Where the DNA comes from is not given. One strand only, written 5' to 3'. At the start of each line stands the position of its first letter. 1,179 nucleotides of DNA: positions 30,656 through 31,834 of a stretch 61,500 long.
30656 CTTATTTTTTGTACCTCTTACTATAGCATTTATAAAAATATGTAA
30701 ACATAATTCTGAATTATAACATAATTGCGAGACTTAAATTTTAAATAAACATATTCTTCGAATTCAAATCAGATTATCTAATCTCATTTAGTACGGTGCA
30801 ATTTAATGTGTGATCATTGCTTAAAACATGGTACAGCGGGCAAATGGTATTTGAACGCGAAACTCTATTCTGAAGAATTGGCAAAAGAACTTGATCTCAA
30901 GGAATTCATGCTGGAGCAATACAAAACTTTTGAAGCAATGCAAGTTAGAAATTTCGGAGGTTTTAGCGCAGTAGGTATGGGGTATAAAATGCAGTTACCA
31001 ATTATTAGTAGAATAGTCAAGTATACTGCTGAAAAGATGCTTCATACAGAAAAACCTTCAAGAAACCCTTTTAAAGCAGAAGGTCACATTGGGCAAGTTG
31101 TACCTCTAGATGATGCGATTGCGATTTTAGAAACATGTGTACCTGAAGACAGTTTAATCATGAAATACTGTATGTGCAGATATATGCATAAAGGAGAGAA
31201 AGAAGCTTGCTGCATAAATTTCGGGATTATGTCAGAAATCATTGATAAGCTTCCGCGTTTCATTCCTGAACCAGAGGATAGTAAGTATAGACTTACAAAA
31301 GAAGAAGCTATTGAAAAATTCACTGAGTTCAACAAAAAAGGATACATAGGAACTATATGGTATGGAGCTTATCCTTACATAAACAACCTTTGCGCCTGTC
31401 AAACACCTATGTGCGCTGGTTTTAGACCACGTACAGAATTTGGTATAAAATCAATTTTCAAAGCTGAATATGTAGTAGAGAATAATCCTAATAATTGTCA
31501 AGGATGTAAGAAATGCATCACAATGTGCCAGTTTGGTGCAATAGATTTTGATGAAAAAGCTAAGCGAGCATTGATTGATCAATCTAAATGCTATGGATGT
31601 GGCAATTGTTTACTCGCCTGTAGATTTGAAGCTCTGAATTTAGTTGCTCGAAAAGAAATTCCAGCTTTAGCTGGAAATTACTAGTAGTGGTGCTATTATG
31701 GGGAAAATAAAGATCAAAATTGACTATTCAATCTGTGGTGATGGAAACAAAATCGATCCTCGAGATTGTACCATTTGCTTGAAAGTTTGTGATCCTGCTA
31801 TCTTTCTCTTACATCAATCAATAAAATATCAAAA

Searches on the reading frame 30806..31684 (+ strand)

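Call 68: search_protein_families(library=pfam, proteins=[window:30806-31684:+], max_evalue=0.0001)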
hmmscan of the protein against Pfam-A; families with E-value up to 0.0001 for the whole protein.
window:30806-31684:+ (292 aa): 8 families
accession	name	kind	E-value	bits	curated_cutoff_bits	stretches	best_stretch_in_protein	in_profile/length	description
PF00037.32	Fer4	-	1.5e-10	40.9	21.1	1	257-277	3-23/24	4Fe-4S binding domain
PF12838.12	Fer4_7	-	7.9e-10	39.5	27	1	230-276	1-52/52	4Fe-4S dicluster domain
PF14697.11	Fer4_21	-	2.9e-08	34.2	35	1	228-274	5-53/59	4Fe-4S dicluster domain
PF13237.11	Fer4_10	-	5.9e-08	33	25.5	1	225-272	3-52/53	4Fe-4S dicluster domain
PF12797.12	Fer4_2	-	3.9e-07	30.1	24.5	0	255-272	3-20/22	4Fe-4S binding domain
PF13187.11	Fer4_9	-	1.2e-06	28.9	27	1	230-273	1-48/52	4Fe-4S dicluster domain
PF12837.12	Fer4_6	-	1.9e-06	27.9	25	0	256-276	3-23/24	4Fe-4S binding domain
PF25160.1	LdpA_Fe-S-bd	-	1.5e-05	25.1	27.6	0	257-278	23-44/49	LdpA Fe-S cluster-binding domain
